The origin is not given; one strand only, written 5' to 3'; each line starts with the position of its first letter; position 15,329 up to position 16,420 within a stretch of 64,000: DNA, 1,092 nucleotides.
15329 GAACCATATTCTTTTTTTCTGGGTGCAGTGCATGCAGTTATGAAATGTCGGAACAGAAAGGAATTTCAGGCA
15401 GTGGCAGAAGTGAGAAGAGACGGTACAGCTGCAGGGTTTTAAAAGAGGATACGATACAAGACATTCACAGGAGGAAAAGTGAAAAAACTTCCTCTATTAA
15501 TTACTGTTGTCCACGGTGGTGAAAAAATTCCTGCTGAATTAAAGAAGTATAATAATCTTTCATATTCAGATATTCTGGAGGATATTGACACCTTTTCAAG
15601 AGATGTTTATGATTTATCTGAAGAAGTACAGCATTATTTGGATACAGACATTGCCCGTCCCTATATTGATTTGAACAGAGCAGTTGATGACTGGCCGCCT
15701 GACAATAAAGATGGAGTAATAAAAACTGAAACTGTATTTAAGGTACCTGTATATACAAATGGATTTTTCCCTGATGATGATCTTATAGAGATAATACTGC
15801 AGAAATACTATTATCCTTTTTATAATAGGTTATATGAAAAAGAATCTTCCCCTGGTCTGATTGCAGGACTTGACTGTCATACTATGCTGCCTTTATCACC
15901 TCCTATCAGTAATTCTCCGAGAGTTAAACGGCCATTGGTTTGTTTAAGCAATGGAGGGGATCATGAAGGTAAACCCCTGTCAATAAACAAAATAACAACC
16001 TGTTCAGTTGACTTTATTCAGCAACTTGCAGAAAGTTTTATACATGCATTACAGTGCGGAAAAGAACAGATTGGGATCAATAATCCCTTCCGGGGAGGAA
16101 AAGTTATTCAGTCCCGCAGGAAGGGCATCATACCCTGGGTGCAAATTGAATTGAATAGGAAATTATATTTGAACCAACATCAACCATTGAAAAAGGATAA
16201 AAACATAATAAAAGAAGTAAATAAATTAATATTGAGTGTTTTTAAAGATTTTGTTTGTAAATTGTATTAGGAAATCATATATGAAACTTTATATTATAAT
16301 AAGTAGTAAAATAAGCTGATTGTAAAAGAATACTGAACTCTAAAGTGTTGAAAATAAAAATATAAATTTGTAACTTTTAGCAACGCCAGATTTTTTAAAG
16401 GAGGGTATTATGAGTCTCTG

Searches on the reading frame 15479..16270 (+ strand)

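Call 88: search_protein_families(library=pfam, proteins=[window:15479-16270:+], max_evalue=0.001)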
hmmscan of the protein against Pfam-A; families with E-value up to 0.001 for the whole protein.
window:15479-16270:+ (263 aa): 1 family
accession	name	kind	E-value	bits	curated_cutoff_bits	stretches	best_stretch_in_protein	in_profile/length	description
PF05013.17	FGase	-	7.6e-27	95.3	28.9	1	5-231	2-219/219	N-formylglutamate amidohydrolase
